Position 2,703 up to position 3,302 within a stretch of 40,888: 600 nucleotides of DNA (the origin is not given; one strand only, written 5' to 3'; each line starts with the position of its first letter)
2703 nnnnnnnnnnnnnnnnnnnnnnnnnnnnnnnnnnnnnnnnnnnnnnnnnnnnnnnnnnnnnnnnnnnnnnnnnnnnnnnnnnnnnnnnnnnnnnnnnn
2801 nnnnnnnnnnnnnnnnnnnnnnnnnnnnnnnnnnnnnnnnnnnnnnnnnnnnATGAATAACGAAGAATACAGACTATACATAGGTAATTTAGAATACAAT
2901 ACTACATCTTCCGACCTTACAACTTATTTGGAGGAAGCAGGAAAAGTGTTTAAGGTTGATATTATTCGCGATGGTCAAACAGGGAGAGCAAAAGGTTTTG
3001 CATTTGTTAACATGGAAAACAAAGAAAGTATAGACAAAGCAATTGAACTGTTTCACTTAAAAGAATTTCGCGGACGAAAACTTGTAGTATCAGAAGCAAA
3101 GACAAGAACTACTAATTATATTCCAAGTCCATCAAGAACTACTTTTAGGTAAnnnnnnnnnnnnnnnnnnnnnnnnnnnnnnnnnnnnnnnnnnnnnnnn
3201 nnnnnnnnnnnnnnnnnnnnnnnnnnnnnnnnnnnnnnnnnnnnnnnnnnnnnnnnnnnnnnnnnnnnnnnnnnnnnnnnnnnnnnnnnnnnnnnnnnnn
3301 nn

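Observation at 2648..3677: The only plus-strand transcription unit in the genome, fired from a divergent promoter hub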

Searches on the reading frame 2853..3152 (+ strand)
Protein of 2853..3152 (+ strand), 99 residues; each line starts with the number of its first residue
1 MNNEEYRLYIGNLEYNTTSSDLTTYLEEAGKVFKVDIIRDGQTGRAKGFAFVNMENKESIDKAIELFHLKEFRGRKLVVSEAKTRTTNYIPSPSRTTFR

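Call 12: search_protein_families(library=pfam, proteins=[window:2853-3152:+], max_evalue=0.1)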
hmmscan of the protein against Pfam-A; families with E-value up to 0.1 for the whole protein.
window:2853-3152:+ (99 aa): 3 families
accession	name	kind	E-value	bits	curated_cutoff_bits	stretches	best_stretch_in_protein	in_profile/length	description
PF00076.28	RRM_1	-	2.5e-19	69.3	20.7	1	8-77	1-69/70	RNA recognition motif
PF18903.5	DUF5659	-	0.0095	16.2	23.6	1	14-68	3-51/75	Domain of unknown function (DUF5659)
PF25701.1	RRM_YTH1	-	0.052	13.8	35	0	50-79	42-71/75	YTH1-like RRM domain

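Call 13: find_related_loci(query=window:2853-3152:+, collection=viral_contigs, flank=6000)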
Query window:2853-3152:+ (99 aa) in viral_contigs; peptide patterns used: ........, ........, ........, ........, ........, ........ (x = any residue, [..] = any of these).
27 stretches matched a pattern, but none encodes a relative of the query by tblastn (E <= 1e-3).

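Call 18: find_homologous_proteins(query=window:2853-3152:+, max_evalue=0.00001)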
Query window:2853-3152:+ (99 aa): 5 proteins with E <= 0.00001 among 5 candidates.
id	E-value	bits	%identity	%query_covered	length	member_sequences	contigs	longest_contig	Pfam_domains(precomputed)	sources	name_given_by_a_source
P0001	5.5e-58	210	100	100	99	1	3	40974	PF00076.29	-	-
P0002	1.8e-47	177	88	98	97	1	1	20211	PF00076.29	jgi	jgi:RNA recognition motif-containing protein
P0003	3.6e-40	153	76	100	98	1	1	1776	PF00076.29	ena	-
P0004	4.3e-37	144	81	84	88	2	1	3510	PF00076.29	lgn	-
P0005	1.2e-10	59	44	82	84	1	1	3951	PF00076.29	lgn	-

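Call 19: find_encoding_contigs(protein=P0002, flank=10000)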
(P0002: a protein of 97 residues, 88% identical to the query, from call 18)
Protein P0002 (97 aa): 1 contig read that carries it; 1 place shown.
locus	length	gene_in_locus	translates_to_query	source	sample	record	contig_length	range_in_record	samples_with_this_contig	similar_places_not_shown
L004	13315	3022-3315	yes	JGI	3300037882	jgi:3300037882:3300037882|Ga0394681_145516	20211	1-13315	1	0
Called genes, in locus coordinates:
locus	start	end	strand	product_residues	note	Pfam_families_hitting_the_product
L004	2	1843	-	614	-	?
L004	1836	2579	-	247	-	-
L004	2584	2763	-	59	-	PF08765:Mor (weak)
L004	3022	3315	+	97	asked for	PF00076:RRM_1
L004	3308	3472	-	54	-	-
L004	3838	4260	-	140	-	-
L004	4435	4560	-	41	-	-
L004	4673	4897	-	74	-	-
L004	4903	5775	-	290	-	PF05257:CHAP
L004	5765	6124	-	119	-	-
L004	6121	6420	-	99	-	-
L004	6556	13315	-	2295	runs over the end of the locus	-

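Call 20: find_encoding_contigs(protein=P0003, flank=10000)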
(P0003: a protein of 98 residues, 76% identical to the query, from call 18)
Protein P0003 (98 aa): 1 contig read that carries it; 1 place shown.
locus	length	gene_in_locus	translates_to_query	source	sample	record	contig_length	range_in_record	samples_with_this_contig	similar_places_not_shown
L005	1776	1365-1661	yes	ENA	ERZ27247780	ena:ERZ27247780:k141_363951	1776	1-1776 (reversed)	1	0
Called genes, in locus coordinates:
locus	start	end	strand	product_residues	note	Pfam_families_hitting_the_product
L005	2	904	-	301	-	?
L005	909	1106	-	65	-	-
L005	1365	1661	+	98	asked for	PF00076:RRM_1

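Call 21: find_encoding_contigs(protein=P0004, flank=10000)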
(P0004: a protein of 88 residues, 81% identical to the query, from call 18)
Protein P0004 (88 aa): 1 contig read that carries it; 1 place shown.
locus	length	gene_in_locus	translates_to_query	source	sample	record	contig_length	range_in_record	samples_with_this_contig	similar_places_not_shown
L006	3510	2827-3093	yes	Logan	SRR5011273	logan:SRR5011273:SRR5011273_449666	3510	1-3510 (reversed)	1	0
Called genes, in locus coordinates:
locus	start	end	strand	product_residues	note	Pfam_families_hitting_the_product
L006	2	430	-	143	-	?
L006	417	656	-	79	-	-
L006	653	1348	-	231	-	-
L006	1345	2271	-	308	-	PF03837:RecT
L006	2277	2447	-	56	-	PF08765:Mor (weak)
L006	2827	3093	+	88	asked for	PF00076:RRM_1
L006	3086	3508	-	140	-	?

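Call 22: find_encoding_contigs(protein=P0005, flank=10000)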
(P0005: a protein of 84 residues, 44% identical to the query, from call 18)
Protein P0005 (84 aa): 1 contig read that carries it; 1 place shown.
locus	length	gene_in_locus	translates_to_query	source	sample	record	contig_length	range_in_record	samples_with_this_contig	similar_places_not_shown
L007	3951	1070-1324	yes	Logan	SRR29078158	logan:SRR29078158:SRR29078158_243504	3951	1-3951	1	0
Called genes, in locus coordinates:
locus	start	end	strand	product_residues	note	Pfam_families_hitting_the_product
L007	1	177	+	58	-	?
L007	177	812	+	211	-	-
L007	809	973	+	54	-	-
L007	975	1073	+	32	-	-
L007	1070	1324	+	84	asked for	PF00076:RRM_1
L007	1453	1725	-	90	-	-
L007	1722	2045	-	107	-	-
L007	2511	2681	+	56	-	-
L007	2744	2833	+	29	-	-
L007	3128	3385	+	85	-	-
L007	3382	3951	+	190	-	?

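Call 27: find_encoding_contigs(protein=P0001, flank=10000)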
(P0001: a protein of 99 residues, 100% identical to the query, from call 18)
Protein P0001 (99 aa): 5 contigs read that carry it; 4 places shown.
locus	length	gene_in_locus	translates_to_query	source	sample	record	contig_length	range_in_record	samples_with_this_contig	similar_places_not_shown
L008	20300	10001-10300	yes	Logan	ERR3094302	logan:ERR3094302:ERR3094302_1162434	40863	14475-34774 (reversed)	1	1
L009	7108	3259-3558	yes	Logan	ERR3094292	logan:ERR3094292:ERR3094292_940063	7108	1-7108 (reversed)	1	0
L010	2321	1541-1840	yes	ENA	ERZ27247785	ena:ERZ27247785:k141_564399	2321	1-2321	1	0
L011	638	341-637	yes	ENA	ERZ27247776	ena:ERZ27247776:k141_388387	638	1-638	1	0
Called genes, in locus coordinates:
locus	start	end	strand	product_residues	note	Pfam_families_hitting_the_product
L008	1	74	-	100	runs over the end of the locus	-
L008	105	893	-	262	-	PF00557:Peptidase_M24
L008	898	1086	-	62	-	-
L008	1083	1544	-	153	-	-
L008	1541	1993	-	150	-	-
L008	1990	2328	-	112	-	-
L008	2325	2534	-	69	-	-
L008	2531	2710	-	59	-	-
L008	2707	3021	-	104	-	-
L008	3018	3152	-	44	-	-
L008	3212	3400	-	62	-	-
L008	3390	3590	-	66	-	-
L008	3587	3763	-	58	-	-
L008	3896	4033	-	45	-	-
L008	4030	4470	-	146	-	-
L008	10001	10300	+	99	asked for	PF00076:RRM_1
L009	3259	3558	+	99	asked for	PF00076:RRM_1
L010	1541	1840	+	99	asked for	PF00076:RRM_1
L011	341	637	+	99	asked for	PF00076:RRM_1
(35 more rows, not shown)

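Call 32: find_related_loci(query=A3, collection=metagenome_contigs, flank=6000)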
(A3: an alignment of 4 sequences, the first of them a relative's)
Query A3 (99 aa) in metagenome_contigs; peptide patterns used: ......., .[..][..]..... (x = any residue, [..] = any of these).
306 stretches matched a pattern; 13 encode a relative of the query (tblastn E <= 1e-3); 13 distinct loci.
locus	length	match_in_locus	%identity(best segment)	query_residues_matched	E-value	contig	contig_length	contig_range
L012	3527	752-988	44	7-85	1e-20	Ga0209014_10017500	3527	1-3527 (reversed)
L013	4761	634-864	37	6-83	9e-14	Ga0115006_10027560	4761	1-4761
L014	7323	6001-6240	36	6-86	1e-13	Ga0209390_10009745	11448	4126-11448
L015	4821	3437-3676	36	6-86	1e-13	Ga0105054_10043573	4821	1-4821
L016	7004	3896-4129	36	8-85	3e-13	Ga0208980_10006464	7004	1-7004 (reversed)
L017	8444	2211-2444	37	8-85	4e-13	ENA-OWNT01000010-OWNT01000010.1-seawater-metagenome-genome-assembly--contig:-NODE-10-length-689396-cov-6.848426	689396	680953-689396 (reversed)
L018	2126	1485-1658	46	6-64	6e-12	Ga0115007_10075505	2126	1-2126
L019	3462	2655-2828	46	6-64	6e-12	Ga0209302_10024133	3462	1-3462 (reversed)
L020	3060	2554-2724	45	6-63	3e-11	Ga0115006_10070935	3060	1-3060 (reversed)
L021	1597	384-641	33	8-94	9e-11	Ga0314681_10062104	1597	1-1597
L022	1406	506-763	33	8-94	9e-11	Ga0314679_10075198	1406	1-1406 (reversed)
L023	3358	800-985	38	8-71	1e-9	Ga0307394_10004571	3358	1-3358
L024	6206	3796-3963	39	8-63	4e-7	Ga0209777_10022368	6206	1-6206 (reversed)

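Call 41: search_protein_families(library=phrogs, proteins=[window:2853-3152:+], max_evalue=0.001)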
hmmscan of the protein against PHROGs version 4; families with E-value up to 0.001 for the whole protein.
window:2853-3152:+ (99 aa): 0 families

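Call 51: search_protein_families(library=pfam, proteins=[L006:3086-3508:-, L004:3838-4260:-, L007:1070-1324:+, L007:177-812:+], max_evalue=0.01)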
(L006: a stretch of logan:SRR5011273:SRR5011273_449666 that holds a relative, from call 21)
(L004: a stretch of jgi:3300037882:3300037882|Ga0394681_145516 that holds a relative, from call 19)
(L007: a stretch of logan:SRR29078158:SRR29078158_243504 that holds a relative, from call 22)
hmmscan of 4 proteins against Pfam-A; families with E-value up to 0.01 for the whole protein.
L006:3086-3508:- (140 aa): 0 families

L004:3838-4260:- (140 aa): 1 family
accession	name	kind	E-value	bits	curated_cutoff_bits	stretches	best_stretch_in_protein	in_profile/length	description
PF01844.29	HNH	-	0.00011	22.8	21.4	1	14-49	1-37/47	HNH endonuclease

L007:1070-1324:+ (84 aa): 1 family
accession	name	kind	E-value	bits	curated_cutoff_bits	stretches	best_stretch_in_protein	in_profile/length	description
PF00076.28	RRM_1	-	1.5e-21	76.4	20.7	1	5-73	1-69/70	RNA recognition motif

L007:177-812:+ (211 aa): 0 families

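Call 57: search_dna_similar(query=window:2853-3152:+, collection=phages, mode=protein, max_evalue=0.001, max_rows=25)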
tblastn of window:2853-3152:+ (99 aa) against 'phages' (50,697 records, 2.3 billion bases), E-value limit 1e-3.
Records with a match: 3; places in all: 4; records where one place covers at least 80% of the query: 3.
Best place of each record, by identity: <60% 3.
By first word of the organism name: Acinetobacter 2; Microcystis 1.
By host as written in the record: - 2; Microcystis sp. SG03 1.
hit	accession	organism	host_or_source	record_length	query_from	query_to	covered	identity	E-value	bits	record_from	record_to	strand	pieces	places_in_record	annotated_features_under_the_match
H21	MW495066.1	Microcystis phage MaAM05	Microcystis sp. SG03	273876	7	89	84%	33.0%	4e-9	57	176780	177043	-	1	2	hypothetical protein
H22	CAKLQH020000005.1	Acinetobacter phage MD-2021a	not known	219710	1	82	83%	31.0%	8e-4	42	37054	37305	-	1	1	polyadenylate binding protein, human types 1, 2, 3, 4 family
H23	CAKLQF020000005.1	Acinetobacter phage MD-2021a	not known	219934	1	82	83%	31.0%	8e-4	42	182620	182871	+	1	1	polyadenylate binding protein, human types 1, 2, 3, 4 family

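Call 59: find_related_loci(query=A2, collection=genome_contigs, flank=4000)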
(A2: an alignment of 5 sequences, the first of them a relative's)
Query A2 (99 aa) in genome_contigs; peptide patterns used: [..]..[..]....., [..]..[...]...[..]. (x = any residue, [..] = any of these).
600 stretches matched a pattern (row limit reached: there are more); 594 encode a relative of the query (tblastn E <= 1e-3); the best 80 are kept; 80 distinct loci.
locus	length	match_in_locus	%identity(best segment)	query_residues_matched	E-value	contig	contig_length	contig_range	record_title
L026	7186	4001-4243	52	3-83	2e-24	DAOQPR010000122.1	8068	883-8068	MAG TPA_asm: Anaerolineales bacterium isolate AMR_MDS_0439 NODE_4949_length_8068_cov_5.123799, whole genome shotgun sequ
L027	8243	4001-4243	47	5-85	8e-22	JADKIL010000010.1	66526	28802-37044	MAG: Candidatus Villigracilis vicinus isolate Skiv_MAXAC.043 tig00014215-10-670940, whole genome shotgun sequence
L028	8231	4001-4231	49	7-83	2e-21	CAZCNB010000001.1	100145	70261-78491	MAG TPA_asm: uncultured Candidatus Saccharibacteria bacterium isolate SRP135725_co1_330 genome assembly, contig: NODE_11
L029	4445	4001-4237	48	7-85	4e-21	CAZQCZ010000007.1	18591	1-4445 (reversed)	MAG TPA_asm: uncultured Candidatus Saccharibacteria bacterium isolate SRP098346_co1_87 genome assembly, contig: NODE_295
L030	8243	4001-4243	47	1-83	5e-21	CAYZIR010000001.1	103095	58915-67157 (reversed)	MAG TPA_asm: uncultured Candidatus Saccharibacteria bacterium isolate SRP342105_co1_490 genome assembly, contig: NODE_23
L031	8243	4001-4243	47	5-85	8e-21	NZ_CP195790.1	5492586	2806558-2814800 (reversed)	Planctomicrobium sp. SH527 chromosome, complete genome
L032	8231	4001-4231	48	7-83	1e-20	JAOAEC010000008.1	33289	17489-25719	MAG: Patescibacteria group bacterium isolate SKW25 NODE_8_length_33289_cov_4.759198, whole genome shotgun sequence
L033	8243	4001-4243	46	5-85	2e-20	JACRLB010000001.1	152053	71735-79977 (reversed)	MAG: Chloroflexi bacterium isolate NC_groundwater_1870_Pr3_B-0.1um_52_44 SR2-18-B1_coassembly_14495, whole genome shotgu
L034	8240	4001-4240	45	7-86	2e-20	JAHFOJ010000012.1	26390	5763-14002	MAG: Candidatus Giovannonibacteria bacterium isolate nzgw500 NODE_1455_length_26391_cov_3.866083, whole genome shotgun s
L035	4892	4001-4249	48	1-82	4e-20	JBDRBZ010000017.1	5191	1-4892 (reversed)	MAG: Candidatus Omnitrophota bacterium isolate MEGAHIT-group-1.155 k141_7121213, whole genome shotgun sequence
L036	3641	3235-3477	46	5-85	4e-20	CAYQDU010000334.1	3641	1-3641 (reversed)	MAG TPA_asm: uncultured Anaerolinea sp. isolate binchicken_co20_395 genome assembly, contig: NODE_45593_length_3641_cov_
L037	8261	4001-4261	46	7-93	4e-20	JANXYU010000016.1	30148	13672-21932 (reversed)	MAG: Actinobacteria bacterium isolate GL140_3_metabat_86 GL140_3_k141_1394310, whole genome shotgun sequence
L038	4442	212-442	47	7-83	5e-20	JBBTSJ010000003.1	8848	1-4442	MAG: Patescibacteria group bacterium isolate H43-bin029_1 H43_bin029_1_000000000003, whole genome shotgun sequence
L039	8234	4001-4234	49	8-85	7e-20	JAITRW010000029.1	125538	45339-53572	MAG: Tannerellaceae bacterium isolate Roe453_bin44 k119_1730709, whole genome shotgun sequence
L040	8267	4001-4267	44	7-95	2e-19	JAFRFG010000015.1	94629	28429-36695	MAG: Thermoguttaceae bacterium isolate RGIG2416 Goat_Ileum-6__c42090, whole genome shotgun sequence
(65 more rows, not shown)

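Call 65: search_solved_structures(query=window:2853-3152:+, max_evalue=0.00001, show_alignments=1)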
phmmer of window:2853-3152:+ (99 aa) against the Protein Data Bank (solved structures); distinct sequences matched with E-value up to 0.00001: 141 (the best 60 are shown).
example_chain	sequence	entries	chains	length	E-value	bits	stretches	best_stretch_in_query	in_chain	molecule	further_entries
6r5k_D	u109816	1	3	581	1.8e-22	82.5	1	7-85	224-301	Polyadenylate-binding protein, cytoplasmic and nuclear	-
5x8p_v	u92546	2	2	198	1.6e-20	76.2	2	6-80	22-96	protein cS22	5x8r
5mmj_v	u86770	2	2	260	4.4e-20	74.8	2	6-80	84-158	30S ribosomal protein 2, chloroplastic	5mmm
5ho4_A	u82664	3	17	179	2.6e-19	72.4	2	7-75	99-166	Heterogeneous nuclear ribonucleoproteins A2/B1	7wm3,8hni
5en1_A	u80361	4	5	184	2.7e-19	72.3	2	7-75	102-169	Heterogeneous nuclear ribonucleoproteins A2/B1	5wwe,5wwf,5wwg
9cb5_A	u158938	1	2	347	3.5e-19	71.9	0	6-80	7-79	Nucleolin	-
1po6_A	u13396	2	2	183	5.1e-18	68.2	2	7-69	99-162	Heterogeneous nuclear ribonucleoprotein A1 | PROTEIN (HETEROGENEOUS NUCLEAR RIBONUCLEOPROTEIN A1)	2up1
1pgz_A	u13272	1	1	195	5.4e-18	68.1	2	7-69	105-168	Heterogeneous nuclear ribonucleoprotein A1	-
1l3k_A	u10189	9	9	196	5.5e-18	68.1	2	7-69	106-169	HETEROGENEOUS NUCLEAR RIBONUCLEOPROTEIN A1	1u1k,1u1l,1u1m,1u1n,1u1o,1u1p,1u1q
2lyv_A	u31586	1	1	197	5.6e-18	68.1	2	7-69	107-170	Heterogeneous nuclear ribonucleoprotein A1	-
1up1_A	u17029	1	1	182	5.7e-18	68.1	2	7-69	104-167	HETEROGENEOUS NUCLEAR RIBONUCLEOPROTEIN A1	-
9vva_A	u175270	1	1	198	5.7e-18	68.1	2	7-69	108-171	Heterogeneous nuclear ribonucleoprotein A1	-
8rzv_A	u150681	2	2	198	5.9e-18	68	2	7-69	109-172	Heterogeneous nuclear ribonucleoprotein A1, N-terminally processed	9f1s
9f4d_A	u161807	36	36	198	5.9e-18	68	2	7-69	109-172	Heterogeneous nuclear ribonucleoprotein A1, N-terminally processed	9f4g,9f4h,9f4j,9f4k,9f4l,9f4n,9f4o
1ha1_A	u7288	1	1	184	5.9e-18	68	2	7-69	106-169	HNRNP A1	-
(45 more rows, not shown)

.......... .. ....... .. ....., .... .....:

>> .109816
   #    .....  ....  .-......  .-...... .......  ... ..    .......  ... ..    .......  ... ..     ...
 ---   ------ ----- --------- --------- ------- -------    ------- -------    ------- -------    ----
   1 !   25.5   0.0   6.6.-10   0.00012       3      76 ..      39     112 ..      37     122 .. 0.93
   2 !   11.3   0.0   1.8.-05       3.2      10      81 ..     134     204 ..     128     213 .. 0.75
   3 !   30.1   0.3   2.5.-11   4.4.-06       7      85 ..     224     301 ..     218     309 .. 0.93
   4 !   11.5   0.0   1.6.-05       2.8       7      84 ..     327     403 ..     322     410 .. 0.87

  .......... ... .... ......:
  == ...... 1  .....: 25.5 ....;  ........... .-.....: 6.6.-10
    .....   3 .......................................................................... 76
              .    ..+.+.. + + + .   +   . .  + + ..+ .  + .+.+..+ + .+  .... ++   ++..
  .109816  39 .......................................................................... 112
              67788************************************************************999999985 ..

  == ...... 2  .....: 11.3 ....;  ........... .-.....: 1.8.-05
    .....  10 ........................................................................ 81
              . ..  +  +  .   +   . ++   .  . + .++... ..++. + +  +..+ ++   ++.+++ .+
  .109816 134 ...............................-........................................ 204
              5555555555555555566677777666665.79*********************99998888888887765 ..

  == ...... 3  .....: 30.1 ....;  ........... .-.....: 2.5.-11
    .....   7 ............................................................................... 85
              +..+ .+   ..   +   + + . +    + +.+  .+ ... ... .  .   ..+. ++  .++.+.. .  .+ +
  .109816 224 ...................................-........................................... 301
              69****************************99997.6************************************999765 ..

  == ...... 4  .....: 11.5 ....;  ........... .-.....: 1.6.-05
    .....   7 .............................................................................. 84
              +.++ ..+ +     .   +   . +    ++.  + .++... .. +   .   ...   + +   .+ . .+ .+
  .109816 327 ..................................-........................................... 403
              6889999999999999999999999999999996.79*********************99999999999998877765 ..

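Call 89: search_protein_families(library=phrogs, proteins=[L007:177-812:+, L007:1453-1725:-, L007:1722-2045:-, L007:3382-3951:+, L006:3086-3508:-, L007:3128-3385:+], max_evalue=0.001)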
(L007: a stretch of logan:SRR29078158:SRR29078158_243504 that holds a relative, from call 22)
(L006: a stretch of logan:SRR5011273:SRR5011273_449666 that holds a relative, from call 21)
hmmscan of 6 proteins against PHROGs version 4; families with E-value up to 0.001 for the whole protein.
L007:177-812:+ (211 aa): 0 families

L007:1453-1725:- (90 aa): 0 families

L007:1722-2045:- (107 aa): 0 families

L007:3382-3951:+ (190 aa): 0 families

L006:3086-3508:- (140 aa): 0 families

L007:3128-3385:+ (85 aa): 0 families

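Call 90: predict_structure(alignment_id=A2)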
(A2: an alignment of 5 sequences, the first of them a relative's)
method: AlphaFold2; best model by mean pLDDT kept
length: 99 residues; sequences in the alignment: 5
mean_pLDDT: 82.6   pTM: 0.68
mean pLDDT of the five models: 82.6, 82.5, 80.8, 78.9, 78.8
residues with pLDDT >= 90: 50; 70-90: 28; 50-70: 16; < 50: 5
segments of 3 or more residues with pLDDT < 50: 1-3
pLDDT, mean of each block of 10 residues (from residue 1): 70 91 90 89 85 91 93 92 62 60
secondary structure, 60 per line:
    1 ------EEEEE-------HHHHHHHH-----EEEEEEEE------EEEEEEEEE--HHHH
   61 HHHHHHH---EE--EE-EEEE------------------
elements in order: E7-11 H19-26 E32-39 E46-54 H57-67 E78-81
